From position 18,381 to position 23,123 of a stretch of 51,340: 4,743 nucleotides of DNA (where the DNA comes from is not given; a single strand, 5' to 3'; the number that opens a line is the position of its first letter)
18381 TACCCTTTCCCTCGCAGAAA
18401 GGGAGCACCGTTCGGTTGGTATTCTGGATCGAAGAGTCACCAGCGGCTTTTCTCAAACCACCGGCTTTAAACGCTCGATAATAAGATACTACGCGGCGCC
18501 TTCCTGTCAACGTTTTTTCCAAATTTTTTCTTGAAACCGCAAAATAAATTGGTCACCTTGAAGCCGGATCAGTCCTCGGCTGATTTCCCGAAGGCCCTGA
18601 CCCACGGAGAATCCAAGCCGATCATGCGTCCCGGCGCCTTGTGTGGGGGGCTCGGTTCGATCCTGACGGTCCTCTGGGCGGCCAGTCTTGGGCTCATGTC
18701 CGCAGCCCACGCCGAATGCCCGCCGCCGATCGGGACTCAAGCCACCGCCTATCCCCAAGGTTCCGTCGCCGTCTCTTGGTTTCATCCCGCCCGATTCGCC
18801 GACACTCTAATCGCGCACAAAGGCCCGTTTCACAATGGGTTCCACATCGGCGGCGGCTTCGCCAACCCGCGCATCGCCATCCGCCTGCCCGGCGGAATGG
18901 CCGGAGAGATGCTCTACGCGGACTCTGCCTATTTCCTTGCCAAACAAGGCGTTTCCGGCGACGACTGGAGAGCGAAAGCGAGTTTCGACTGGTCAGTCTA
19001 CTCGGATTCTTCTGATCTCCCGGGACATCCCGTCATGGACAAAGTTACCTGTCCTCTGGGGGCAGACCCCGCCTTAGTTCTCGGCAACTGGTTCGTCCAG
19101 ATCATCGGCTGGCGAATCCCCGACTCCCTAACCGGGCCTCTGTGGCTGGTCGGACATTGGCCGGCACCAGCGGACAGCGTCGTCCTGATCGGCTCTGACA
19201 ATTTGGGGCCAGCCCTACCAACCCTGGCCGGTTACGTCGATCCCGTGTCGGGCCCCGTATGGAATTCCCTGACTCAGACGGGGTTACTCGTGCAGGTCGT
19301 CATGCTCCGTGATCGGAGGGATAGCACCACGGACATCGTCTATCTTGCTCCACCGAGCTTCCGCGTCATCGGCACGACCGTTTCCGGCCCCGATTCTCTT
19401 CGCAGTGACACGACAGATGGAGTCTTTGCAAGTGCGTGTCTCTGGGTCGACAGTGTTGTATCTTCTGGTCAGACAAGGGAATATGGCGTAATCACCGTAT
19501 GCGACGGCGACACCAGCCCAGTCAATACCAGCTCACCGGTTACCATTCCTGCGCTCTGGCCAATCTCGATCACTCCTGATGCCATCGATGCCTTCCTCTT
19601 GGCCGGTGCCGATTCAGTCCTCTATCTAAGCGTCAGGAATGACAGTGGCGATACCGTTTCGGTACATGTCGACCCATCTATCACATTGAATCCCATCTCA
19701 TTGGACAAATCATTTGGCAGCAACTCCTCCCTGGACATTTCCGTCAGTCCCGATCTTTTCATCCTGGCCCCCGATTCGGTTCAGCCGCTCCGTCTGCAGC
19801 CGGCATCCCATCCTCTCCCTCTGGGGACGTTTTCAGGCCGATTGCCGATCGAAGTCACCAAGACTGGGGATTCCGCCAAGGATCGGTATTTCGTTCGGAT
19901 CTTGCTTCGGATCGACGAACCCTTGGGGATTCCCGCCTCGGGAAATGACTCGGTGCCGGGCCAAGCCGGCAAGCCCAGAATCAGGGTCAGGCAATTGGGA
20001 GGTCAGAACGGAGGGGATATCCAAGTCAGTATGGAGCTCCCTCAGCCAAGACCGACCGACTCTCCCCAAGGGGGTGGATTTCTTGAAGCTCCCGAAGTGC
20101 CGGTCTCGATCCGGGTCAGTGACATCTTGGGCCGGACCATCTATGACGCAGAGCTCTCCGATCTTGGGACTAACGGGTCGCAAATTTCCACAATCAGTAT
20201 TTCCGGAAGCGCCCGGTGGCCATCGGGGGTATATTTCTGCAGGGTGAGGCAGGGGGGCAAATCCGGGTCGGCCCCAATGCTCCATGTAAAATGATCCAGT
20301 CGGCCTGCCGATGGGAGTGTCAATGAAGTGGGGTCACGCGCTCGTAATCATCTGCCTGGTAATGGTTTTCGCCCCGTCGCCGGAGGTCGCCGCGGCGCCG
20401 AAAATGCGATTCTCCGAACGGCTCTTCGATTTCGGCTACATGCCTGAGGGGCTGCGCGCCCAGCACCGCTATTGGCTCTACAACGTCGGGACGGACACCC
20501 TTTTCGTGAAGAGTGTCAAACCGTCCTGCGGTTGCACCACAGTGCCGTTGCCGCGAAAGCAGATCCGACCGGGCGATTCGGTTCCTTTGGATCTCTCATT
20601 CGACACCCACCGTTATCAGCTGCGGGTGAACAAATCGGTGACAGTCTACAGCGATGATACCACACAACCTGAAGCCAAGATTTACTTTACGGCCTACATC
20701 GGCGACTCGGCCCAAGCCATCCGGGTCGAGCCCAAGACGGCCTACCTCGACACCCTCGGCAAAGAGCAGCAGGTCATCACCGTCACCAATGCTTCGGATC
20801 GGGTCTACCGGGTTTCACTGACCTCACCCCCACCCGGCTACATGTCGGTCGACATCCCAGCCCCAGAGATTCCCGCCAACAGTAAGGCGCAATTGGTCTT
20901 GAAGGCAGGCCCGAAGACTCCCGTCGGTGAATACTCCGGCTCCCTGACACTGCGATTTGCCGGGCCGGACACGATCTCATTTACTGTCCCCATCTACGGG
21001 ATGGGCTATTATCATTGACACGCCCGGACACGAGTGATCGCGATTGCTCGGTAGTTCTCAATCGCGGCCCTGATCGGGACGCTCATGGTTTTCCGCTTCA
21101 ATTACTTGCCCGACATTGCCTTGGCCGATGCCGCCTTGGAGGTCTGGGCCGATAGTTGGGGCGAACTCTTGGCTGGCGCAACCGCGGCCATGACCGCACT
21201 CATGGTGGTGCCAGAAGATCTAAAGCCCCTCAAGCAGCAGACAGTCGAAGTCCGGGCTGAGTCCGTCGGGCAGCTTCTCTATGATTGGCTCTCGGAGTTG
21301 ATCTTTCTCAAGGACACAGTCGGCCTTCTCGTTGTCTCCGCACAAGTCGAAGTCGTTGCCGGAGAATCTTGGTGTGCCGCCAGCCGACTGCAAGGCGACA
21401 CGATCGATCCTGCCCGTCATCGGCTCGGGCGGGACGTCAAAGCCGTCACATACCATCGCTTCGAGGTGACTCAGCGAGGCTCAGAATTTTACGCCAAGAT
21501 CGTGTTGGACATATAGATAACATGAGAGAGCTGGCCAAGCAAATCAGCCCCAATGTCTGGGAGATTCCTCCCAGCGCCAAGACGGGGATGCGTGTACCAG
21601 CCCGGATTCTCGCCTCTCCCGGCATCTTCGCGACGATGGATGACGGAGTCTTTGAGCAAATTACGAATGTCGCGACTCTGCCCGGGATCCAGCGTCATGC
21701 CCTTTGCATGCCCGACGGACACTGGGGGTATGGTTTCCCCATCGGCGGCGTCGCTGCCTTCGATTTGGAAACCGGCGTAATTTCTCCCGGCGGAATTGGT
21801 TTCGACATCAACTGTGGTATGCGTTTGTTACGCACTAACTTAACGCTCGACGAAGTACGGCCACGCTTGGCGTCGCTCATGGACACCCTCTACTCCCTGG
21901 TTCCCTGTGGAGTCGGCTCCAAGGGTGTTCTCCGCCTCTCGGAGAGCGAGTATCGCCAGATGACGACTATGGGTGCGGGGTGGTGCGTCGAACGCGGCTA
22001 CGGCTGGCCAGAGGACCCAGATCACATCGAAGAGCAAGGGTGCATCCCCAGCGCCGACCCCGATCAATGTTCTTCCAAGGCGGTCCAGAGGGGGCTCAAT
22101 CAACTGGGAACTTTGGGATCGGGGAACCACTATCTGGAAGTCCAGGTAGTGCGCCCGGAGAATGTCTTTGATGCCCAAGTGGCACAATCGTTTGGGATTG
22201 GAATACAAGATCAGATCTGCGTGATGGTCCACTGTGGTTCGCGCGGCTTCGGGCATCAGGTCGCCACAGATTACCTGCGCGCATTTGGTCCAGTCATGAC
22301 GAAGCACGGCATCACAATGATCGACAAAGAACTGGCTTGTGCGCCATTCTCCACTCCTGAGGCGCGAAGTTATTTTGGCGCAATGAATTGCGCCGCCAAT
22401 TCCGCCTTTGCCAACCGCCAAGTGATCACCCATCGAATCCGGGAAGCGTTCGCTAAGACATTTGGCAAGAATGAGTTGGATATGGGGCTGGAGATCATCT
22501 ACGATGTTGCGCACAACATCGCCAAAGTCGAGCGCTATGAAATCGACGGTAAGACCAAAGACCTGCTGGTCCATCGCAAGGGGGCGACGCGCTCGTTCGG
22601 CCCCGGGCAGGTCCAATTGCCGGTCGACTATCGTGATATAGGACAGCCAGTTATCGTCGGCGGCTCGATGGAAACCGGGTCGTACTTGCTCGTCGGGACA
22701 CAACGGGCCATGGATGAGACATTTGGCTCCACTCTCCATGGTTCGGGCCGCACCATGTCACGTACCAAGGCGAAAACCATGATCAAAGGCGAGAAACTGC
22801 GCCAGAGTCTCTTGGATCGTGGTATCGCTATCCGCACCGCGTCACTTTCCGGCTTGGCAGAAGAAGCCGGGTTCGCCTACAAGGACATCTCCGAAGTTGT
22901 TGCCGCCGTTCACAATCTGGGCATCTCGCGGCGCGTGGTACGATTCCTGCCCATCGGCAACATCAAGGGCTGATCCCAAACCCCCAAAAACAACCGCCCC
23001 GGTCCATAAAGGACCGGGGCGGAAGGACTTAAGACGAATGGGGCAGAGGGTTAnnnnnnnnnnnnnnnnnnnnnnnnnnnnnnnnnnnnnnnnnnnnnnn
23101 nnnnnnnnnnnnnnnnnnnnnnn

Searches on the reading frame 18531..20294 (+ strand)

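Call 25: search_protein_families(library=pfam, proteins=[window:18531-20294:+], max_evalue=0.01)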
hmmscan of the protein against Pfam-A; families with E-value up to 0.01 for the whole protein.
window:18531-20294:+ (587 aa): 1 family
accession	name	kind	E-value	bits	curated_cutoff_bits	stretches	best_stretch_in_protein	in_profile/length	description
PF18962.6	Por_Secre_tail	-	0.0099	16.6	27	0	525-577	22-67/75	Secretion system C-terminal sorting domain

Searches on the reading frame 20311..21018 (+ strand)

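Call 25: search_protein_families(library=pfam, proteins=[window:20311-21018:+], max_evalue=0.01)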
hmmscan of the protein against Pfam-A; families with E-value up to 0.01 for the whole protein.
window:20311-21018:+ (235 aa): 2 families
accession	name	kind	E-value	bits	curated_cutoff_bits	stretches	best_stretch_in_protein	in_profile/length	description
PF07610.17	DUF1573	-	1.7e-21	76.5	26.1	1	33-121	2-90/98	Protein of unknown function (DUF1573)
PF22544.2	HYDIN_VesB_CFA65-like_Ig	-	3.9e-16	59.5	25.5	1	30-127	1-98/100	HYDIN/CFA65/VesB-like, Ig-like domain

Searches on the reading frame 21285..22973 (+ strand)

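Call 25: search_protein_families(library=pfam, proteins=[window:21285-22973:+], max_evalue=0.01)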
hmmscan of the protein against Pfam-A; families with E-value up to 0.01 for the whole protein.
window:21285-22973:+ (562 aa): 1 family
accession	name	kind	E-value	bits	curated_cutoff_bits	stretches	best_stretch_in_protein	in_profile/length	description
PF01139.22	RtcB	-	9.4e-167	556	27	1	125-562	1-426/426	tRNA-splicing ligase RtcB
